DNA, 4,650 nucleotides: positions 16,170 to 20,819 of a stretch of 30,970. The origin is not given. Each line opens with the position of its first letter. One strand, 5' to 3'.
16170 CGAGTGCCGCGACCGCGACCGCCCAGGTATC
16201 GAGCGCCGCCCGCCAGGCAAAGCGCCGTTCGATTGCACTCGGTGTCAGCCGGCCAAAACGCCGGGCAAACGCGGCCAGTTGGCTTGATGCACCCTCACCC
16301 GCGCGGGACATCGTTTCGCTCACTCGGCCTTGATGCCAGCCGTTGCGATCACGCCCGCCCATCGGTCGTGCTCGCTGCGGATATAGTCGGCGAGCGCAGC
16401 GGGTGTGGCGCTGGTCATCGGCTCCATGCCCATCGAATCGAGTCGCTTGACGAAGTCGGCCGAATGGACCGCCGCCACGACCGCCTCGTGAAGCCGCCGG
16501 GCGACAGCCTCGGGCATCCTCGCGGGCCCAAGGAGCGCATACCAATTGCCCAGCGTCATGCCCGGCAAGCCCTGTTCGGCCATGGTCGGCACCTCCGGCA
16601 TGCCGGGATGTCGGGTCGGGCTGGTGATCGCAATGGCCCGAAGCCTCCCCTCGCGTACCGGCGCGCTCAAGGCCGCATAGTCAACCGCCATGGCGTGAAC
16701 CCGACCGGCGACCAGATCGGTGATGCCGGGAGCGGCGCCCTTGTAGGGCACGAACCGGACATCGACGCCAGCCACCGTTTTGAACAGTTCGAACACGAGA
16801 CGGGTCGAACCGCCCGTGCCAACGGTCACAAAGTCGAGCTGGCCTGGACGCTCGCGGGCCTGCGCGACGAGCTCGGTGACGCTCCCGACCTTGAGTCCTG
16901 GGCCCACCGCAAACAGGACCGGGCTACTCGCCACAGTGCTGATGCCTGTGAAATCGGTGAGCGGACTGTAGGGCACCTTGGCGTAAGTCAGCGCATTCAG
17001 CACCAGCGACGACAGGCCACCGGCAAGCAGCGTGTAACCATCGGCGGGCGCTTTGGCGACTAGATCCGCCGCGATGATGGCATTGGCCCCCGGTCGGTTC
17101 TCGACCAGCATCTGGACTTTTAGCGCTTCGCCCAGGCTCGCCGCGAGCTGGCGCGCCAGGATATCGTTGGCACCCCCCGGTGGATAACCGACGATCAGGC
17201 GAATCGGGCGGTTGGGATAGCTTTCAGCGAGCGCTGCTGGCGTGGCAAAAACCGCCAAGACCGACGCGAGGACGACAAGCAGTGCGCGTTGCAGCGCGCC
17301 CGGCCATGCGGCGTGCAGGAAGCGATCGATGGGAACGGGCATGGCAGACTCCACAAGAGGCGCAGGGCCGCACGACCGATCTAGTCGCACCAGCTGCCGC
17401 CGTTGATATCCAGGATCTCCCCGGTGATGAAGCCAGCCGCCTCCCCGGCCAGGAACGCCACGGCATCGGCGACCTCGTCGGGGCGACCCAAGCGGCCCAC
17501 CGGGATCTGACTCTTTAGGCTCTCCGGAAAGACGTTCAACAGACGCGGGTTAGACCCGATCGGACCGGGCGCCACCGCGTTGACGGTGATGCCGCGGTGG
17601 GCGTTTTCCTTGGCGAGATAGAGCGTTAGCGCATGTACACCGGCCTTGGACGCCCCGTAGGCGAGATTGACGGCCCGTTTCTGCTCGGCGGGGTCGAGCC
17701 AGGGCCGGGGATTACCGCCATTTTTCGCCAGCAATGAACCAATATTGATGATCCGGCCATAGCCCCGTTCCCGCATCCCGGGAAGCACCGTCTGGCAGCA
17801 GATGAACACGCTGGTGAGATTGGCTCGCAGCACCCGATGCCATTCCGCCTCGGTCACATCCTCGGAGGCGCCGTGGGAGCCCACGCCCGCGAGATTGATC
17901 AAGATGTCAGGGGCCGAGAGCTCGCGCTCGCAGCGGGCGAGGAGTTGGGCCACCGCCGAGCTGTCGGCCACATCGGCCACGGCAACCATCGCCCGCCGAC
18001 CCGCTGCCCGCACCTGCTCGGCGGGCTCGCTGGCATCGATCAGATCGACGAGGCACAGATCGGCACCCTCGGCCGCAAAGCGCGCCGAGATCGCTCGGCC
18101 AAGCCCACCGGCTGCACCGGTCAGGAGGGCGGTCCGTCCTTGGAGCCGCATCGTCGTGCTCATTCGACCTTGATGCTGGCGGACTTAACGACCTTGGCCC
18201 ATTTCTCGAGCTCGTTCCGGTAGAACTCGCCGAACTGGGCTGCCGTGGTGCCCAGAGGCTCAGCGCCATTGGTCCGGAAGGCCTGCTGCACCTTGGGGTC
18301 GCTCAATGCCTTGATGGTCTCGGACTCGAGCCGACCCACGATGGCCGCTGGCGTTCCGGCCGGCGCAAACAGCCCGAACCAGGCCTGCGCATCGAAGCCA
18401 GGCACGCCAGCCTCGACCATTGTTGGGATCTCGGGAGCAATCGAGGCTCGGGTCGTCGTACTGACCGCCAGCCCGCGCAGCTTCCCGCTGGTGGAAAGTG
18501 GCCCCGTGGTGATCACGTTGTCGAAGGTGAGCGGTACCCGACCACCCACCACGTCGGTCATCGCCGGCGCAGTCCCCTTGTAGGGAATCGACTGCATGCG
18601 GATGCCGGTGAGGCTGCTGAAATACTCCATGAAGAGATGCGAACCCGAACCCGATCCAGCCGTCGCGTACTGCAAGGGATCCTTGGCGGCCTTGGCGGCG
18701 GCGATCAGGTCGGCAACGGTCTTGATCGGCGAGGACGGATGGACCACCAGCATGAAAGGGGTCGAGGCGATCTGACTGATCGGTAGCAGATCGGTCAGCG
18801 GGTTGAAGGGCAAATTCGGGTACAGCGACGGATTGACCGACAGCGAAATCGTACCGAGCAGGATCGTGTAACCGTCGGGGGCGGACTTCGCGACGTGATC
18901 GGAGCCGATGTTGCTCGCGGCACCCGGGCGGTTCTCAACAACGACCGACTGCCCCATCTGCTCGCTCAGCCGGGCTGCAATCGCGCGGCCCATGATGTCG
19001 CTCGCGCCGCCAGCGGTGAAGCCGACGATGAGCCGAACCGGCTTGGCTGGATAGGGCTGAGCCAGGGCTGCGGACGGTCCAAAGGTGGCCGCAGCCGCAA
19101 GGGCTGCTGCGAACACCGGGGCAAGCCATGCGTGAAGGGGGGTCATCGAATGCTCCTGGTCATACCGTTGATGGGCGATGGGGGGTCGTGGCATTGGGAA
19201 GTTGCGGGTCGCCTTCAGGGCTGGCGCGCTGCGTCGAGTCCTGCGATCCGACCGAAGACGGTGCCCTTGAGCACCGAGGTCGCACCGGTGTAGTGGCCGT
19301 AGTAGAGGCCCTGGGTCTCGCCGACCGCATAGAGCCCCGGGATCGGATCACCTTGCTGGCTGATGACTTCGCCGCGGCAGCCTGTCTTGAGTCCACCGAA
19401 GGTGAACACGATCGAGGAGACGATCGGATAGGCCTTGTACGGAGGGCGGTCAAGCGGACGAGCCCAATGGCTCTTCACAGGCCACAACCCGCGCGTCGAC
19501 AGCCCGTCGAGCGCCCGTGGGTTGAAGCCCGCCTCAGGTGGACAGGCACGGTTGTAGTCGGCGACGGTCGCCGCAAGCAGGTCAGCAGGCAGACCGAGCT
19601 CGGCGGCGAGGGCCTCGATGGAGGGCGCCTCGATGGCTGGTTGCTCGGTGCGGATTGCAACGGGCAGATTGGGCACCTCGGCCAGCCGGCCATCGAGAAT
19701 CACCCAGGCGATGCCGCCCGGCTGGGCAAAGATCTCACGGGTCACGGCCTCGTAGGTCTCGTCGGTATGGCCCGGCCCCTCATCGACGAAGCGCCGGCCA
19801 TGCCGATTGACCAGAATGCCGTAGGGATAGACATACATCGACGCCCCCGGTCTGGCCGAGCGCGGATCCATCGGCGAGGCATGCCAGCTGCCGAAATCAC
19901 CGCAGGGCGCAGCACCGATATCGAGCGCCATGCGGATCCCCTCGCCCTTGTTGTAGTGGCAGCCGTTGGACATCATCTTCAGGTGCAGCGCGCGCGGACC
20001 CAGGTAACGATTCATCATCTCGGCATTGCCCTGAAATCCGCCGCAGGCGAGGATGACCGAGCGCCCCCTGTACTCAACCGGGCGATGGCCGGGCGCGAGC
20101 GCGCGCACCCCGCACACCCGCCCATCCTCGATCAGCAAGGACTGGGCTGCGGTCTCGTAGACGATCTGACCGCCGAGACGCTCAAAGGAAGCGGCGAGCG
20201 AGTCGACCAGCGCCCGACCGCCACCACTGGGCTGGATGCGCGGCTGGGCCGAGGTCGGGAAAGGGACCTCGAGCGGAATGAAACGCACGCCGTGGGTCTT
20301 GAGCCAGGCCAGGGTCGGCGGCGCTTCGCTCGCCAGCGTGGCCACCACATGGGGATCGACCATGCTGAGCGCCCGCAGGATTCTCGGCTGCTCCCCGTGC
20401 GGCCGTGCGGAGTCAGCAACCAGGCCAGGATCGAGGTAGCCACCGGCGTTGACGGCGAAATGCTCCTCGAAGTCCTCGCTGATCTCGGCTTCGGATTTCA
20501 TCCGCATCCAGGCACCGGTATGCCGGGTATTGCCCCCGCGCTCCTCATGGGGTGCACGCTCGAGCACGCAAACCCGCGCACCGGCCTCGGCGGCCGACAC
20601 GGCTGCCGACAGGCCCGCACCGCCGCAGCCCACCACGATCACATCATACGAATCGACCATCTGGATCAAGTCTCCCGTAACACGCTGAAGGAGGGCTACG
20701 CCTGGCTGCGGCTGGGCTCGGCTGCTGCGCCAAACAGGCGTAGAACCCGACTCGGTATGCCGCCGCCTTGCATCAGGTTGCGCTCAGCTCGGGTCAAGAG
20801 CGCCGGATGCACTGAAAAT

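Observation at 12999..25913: Candidate undescribed pathway for a non-canonical tricarboxylate: divergent GntR-controlled operons encoding desaturase, variant aconitase, C-C lyase and stereo-editing enzymes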

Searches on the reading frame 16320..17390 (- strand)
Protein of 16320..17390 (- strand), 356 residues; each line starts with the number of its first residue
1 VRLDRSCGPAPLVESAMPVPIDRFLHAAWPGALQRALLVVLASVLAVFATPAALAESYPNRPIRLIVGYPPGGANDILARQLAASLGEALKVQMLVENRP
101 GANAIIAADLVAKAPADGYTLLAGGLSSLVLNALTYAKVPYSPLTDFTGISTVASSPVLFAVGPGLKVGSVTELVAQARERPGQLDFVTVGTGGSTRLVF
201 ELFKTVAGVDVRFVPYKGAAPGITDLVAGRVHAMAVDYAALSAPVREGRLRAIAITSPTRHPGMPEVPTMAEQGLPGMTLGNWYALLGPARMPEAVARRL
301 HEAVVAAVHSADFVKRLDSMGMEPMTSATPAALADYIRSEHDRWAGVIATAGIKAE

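Call 3: search_protein_families(library=pfam, proteins=[window:16320-17390:-])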
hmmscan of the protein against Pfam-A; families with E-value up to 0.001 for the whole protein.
window:16320-17390:- (356 aa): 1 family
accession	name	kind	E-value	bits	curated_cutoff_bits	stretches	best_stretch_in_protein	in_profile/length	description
PF03401.19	TctC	-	1.8e-57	195.4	27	1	79-352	2-273/274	Tripartite tricarboxylate transporter family receptor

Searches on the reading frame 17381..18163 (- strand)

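Call 3: search_protein_families(library=pfam, proteins=[window:17381-18163:-])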
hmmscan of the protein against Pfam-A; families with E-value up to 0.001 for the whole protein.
window:17381-18163:- (260 aa): 5 families
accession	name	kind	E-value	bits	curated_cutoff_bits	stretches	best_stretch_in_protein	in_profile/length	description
PF13561.12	adh_short_C2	-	1.5e-50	172.4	27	1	16-256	1-234/236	Enoyl-(Acyl carrier protein) reductase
PF00106.31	adh_short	-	4.1e-45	154.1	26.6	1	11-204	2-184/195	short chain dehydrogenase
PF08659.16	KR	-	3.1e-10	40.7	22.6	1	11-117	2-114/180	KR domain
PF01370.27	Epimerase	-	4.2e-09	36.6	20.9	1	12-195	1-168/240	NAD dependent epimerase/dehydratase family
PF13460.12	NAD_binding_10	-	5.5e-05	23.5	27.2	1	16-155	1-112/184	NAD(P)H-binding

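Call 5: search_protein_families(library=ncbifam, proteins=[window:17381-18163:-], max_evalue=0.00001)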
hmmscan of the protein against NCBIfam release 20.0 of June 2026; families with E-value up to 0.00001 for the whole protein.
window:17381-18163:- (260 aa): 217 families (the best 25 are shown)
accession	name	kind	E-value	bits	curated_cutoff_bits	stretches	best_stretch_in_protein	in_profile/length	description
NF009466.0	PRK12826.1-2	subfamily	2.5e-57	194.2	222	1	9-259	3-246/248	3-oxoacyl-ACP reductase FabG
NF009464.0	PRK12824.1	subfamily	2.9e-56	190.9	269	1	10-258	3-243/245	3-oxoacyl-ACP reductase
NF004198.0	PRK05653.1-3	equivalog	2.2e-55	187.8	296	1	5-257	3-246/248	3-oxoacyl-ACP reductase FabG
TIGR01830.1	3oxo_ACP_reduc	equivalog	1e-54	185.8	297.75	1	12-256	1-237/239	3-oxoacyl-[acyl-carrier-protein] reductase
TIGR01829.1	AcAcCoA_reduct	subfamily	3.6e-54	184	302.1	1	10-258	1-241/242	acetoacetyl-CoA reductase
NF004791.0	PRK06138.1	equivalog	3.3e-53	180.6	312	1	5-257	1-249/252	SDR family oxidoreductase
NF004197.0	PRK05653.1-1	equivalog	6.1e-53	180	332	1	5-257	3-246/249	3-oxoacyl-ACP reductase FabG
NF005559.1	PRK07231.1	subfamily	7.1e-50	169.8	215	1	6-257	1-247/249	glucose 1-dehydrogenase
NF005309.0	PRK06841.1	subfamily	2.9e-48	164.6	286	1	3-256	9-251/255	GolD/DthD family dehydrogenase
NF004200.0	PRK05653.1-5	equivalog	5.6e-48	163.6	273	1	10-256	3-240/242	3-oxoacyl-ACP reductase FabG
TIGR01832.1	kduD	equivalog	7.5e-48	163.2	338.85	1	6-256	2-244/248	2-dehydro-3-deoxy-D-gluconate 5-dehydrogenase KduD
NF053701.1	CsHdxCHCADhChcB2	equivalog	3.3e-46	157.8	350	1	7-256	1-241/245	cis-4-hydroxycyclohexanecarboxylate dehydrogenase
NF052558.1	MBtsdlDhBudC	equivalog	6.8e-46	156.9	270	1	8-257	2-241/250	meso-2,3-butanediol dehydrogenase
NF006070.0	PRK08213.1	subfamily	2.2e-45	155.2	279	1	4-257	7-256/259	gluconate 5-dehydrogenase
NF047923.1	pyridox_DH_SDR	equivalog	2.4e-45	155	325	1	8-256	2-239/243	pyridoxal 4-dehydrogenase, SDR-type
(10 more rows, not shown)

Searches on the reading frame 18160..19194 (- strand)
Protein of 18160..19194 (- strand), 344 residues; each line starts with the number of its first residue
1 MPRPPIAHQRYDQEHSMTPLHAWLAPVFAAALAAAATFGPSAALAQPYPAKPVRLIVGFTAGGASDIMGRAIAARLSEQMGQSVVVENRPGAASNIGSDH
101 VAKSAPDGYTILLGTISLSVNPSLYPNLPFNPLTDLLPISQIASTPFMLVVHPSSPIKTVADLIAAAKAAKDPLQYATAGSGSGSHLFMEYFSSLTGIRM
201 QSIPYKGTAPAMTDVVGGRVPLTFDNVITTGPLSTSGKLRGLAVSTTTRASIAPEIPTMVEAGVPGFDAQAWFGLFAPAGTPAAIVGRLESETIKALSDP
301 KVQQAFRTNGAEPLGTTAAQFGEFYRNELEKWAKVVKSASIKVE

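Call 3: search_protein_families(library=pfam, proteins=[window:18160-19194:-])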
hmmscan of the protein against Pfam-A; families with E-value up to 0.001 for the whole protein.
window:18160-19194:- (344 aa): 1 family
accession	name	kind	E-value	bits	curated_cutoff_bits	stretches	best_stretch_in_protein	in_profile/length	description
PF03401.19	TctC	-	8.3e-74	249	27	1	70-338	3-271/274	Tripartite tricarboxylate transporter family receptor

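Call 27: search_solved_structures(query=window:18160-19194:-, max_evalue=1e-20)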
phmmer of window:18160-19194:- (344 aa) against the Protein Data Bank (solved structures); distinct sequences matched with E-value up to 1e-20: 11.
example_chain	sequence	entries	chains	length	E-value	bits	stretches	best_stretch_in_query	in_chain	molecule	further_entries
8hka_A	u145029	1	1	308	1.4e-70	241.6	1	52-343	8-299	Periplasmic terephthalate binding protein (TBP)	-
8hk9_D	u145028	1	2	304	1.7e-70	241.3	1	52-343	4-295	Periplasmic terephthalate binding protein (TBP)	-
8hkb_A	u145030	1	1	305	1.2e-69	238.6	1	52-343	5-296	Periplasmic terephthalate binding protein (TBP)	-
7ndr_A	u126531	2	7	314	4.5e-67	230.1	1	51-342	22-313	Tripartite tricarboxylate transporter substrate binding protein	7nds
2dvz_A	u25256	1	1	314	2.3e-66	227.7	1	45-343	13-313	Putative exported protein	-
5oei_A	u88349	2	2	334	3.1e-65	224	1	47-341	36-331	Uncharacterized protein family UPF0065:Tat pathway signal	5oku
2f5x_A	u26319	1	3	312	2.4e-60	208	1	47-342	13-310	BugD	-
2qpq_A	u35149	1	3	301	3.2e-59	204.3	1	47-343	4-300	protein Bug27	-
6hke_A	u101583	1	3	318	2.1e-46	162.2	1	47-338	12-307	Possible TctC subunit of the Tripartite Tricarboxylate Transport(TTT) Family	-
4x9t_A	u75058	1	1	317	7.3e-36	127.5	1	45-307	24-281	Uncharacterized protein UPF0065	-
25hk_A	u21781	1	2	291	2.6e-31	112.5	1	43-314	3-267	Tripartite tricarboxylate transporter substrate binding protein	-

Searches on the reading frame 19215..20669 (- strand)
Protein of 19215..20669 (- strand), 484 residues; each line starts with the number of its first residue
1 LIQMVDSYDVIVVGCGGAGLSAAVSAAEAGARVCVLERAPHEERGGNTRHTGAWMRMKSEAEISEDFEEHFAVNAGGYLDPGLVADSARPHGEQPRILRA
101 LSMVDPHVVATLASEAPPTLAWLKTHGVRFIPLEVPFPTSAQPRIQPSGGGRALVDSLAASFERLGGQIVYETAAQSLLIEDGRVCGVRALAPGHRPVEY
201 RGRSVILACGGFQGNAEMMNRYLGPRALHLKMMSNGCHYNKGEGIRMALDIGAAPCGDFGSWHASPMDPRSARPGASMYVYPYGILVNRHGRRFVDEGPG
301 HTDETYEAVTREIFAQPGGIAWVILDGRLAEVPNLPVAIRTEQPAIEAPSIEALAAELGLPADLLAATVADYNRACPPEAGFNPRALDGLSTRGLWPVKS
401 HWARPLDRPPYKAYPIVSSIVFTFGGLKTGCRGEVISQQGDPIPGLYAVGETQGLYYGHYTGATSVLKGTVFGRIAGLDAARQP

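Call 3: search_protein_families(library=pfam, proteins=[window:19215-20669:-])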
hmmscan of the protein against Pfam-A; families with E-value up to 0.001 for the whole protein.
window:19215-20669:- (484 aa): 10 families
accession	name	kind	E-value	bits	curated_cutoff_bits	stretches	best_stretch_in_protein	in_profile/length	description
PF00890.30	FAD_binding_2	-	6.2e-47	161.2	20.4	1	9-463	1-410/414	FAD binding domain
PF01266.30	DAO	-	1.4e-15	58.2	27.9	2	9-57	1-48/353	FAD dependent oxidoreductase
PF12831.13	FAD_oxidored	-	6.6e-08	32.7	27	1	9-58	1-50/416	FAD dependent oxidoreductase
PF03486.20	HI0933_like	-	2e-07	31.1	50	1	9-40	2-33/244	HI0933-like protein Rossmann domain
PF07992.20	Pyr_redox_2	-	2.2e-05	24.5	26.1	1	8-55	1-47/291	Pyridine nucleotide-disulphide oxidoreductase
PF01946.23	Thi4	-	9e-05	22.3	26.2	1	7-51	17-60/235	Thi4 family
PF01134.28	GIDA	-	0.00013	21.6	22.1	0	9-36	1-28/391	Glucose inhibited division protein A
PF01494.25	FAD_binding_3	-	0.00015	21.5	22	1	8-43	2-37/349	FAD binding domain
PF05834.18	Lycopene_cycl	-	0.00019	21.1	23.4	1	9-48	1-42/380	Lycopene cyclase protein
PF13450.12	NAD_binding_8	-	0.00053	20.7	21.9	0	12-47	1-34/68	NAD(P)-binding Rossmann-like domain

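Call 5: search_protein_families(library=ncbifam, proteins=[window:19215-20669:-], max_evalue=0.00001)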
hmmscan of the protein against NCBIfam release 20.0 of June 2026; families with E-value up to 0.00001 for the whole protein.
window:19215-20669:- (484 aa): 51 families (the best 25 are shown)
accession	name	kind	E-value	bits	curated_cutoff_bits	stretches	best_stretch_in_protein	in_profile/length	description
NF006130.0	PRK08274.1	equivalog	3.2e-115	385.6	369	1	5-483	3-461/467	FAD-dependent tricarballylate dehydrogenase TcuA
TIGR02485.1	CobZ_N-term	equivalog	2.7e-65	220.9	372.55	1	8-483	2-434/437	FAD-dependent tricarballylate dehydrogenase TcuA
NF005510.0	PRK07121.1-3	subfamily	2e-54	185.2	481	2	130-483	158-489/492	FAD-binding protein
TIGR01813.1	flavo_cyto_c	subfamily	1.6e-43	149.1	285.45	2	103-477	77-443/444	flavocytochrome c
NF009478.0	PRK12844.1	equivalog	2.6e-43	148.2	789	2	148-482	206-550/559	3-ketosteroid-delta-1-dehydrogenase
NF005882.1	PRK07843.1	equivalog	7.4e-43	146.8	788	2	147-479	197-546/547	3-oxosteroid 1-dehydrogenase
NF004789.0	PRK06134.1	subfamily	3.2e-42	144.9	747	2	149-483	214-570/581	FAD-dependent oxidoreductase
NF005512.0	PRK07121.1-5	subfamily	2e-40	138.8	812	1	143-482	173-488/489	FAD-binding protein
NF005511.0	PRK07121.1-4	equivalog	3.9e-40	137.8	466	2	203-483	269-542/553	FAD-binding protein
NF005064.0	PRK06481.1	equivalog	1.2e-36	126.5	542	2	119-481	154-500/506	flavocytochrome c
NF005508.0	PRK07121.1-1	equivalog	4.3e-36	124.5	537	2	148-483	172-493/497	FAD-binding protein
NF009479.0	PRK12845.1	equivalog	6.1e-35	120.6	793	1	149-482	216-565/566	3-ketosteroid-delta-1-dehydrogenase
NF053676.1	4oxCHCAChcC1Cy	equivalog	1.6e-32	112.7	1000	1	150-467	185-512/528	4-oxocyclohexanecarboxylate 2-dehydrogenase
NF053717.1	VnlPnlRedVprA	equivalog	3e-32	112.1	600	3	114-268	93-252/481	vinyl phenol reductase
NF005509.0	PRK07121.1-2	subfamily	5.5e-32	111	630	1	168-482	219-523/527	FAD-binding protein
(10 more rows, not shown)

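Call 17: search_solved_structures(query=window:19215-20669:-, max_evalue=1e-10)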
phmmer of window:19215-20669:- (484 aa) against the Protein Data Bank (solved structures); distinct sequences matched with E-value up to 1e-10: 23.
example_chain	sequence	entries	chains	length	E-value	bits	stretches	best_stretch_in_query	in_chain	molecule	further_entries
6t85_A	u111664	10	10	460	7.7e-32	113.7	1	105-482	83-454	Urocanate reductase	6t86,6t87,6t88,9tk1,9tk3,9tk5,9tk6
1qo8_A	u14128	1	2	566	2.1e-30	108.9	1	8-482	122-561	FLAVOCYTOCHROME C3 FUMARATE REDUCTASE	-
4at0_A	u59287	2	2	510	7.3e-29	103.9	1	143-483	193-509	3-KETOSTEROID-DELTA4-5ALPHA-DEHYDROGENASE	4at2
1d4c_A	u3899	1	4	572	1.4e-26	96.3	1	6-482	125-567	FLAVOCYTOCHROME C FUMARATE REDUCTASE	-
1d4d_A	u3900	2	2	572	6e-26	94.2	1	6-482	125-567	FLAVOCYTOCHROME C FUMARATE REDUCTASE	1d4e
4c3x_A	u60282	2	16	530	3.1e-24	88.6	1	147-471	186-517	3-KETOSTEROID DEHYDROGENASE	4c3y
8jbz_AAA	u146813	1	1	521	4.2e-24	88.2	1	147-471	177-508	3-ketosteroid dehydrogenase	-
8joj_A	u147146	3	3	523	4.2e-24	88.1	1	147-471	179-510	3-ketosteroid dehydrogenase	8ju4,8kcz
7p18_A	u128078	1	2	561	9e-23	83.8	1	112-468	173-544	3-oxosteroid 1-dehydrogenase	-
1jrz_A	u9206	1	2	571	1.4e-21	79.8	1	6-482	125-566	FLAVOCYTOCHROME C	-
1ksu_A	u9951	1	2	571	5.2e-21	78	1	6-482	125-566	flavocytochrome c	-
1e39_A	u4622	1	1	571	8.7e-21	77.2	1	6-482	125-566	FUMARATE REDUCTASE FLAVOPROTEIN SUBUNIT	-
2b7s_A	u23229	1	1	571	1.2e-20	76.8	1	6-482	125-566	Fumarate reductase flavoprotein subunit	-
1jry_A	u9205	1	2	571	1.2e-20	76.7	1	6-482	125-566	FLAVOCYTOCHROME C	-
1p2h_A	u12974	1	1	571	1.4e-20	76.5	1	6-482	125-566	flavocytochrome c3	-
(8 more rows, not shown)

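Call 70: search_solved_structures(query=window:19215-20669:-, max_evalue=1e-25, show_alignments=2)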
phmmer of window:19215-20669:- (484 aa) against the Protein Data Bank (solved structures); distinct sequences matched with E-value up to 1e-25: 5.
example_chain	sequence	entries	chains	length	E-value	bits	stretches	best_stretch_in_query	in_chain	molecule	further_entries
6t85_A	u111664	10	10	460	7.7e-32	113.7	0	105-482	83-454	Urocanate reductase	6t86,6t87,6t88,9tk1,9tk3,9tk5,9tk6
1qo8_A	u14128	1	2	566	2.1e-30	108.9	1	8-482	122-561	FLAVOCYTOCHROME C3 FUMARATE REDUCTASE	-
4at0_A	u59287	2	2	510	7.3e-29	103.9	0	143-483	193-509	3-KETOSTEROID-DELTA4-5ALPHA-DEHYDROGENASE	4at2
1d4c_A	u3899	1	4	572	1.4e-26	96.3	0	6-482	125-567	FLAVOCYTOCHROME C FUMARATE REDUCTASE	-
1d4d_A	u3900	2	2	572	6e-26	94.2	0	6-482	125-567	FLAVOCYTOCHROME C FUMARATE REDUCTASE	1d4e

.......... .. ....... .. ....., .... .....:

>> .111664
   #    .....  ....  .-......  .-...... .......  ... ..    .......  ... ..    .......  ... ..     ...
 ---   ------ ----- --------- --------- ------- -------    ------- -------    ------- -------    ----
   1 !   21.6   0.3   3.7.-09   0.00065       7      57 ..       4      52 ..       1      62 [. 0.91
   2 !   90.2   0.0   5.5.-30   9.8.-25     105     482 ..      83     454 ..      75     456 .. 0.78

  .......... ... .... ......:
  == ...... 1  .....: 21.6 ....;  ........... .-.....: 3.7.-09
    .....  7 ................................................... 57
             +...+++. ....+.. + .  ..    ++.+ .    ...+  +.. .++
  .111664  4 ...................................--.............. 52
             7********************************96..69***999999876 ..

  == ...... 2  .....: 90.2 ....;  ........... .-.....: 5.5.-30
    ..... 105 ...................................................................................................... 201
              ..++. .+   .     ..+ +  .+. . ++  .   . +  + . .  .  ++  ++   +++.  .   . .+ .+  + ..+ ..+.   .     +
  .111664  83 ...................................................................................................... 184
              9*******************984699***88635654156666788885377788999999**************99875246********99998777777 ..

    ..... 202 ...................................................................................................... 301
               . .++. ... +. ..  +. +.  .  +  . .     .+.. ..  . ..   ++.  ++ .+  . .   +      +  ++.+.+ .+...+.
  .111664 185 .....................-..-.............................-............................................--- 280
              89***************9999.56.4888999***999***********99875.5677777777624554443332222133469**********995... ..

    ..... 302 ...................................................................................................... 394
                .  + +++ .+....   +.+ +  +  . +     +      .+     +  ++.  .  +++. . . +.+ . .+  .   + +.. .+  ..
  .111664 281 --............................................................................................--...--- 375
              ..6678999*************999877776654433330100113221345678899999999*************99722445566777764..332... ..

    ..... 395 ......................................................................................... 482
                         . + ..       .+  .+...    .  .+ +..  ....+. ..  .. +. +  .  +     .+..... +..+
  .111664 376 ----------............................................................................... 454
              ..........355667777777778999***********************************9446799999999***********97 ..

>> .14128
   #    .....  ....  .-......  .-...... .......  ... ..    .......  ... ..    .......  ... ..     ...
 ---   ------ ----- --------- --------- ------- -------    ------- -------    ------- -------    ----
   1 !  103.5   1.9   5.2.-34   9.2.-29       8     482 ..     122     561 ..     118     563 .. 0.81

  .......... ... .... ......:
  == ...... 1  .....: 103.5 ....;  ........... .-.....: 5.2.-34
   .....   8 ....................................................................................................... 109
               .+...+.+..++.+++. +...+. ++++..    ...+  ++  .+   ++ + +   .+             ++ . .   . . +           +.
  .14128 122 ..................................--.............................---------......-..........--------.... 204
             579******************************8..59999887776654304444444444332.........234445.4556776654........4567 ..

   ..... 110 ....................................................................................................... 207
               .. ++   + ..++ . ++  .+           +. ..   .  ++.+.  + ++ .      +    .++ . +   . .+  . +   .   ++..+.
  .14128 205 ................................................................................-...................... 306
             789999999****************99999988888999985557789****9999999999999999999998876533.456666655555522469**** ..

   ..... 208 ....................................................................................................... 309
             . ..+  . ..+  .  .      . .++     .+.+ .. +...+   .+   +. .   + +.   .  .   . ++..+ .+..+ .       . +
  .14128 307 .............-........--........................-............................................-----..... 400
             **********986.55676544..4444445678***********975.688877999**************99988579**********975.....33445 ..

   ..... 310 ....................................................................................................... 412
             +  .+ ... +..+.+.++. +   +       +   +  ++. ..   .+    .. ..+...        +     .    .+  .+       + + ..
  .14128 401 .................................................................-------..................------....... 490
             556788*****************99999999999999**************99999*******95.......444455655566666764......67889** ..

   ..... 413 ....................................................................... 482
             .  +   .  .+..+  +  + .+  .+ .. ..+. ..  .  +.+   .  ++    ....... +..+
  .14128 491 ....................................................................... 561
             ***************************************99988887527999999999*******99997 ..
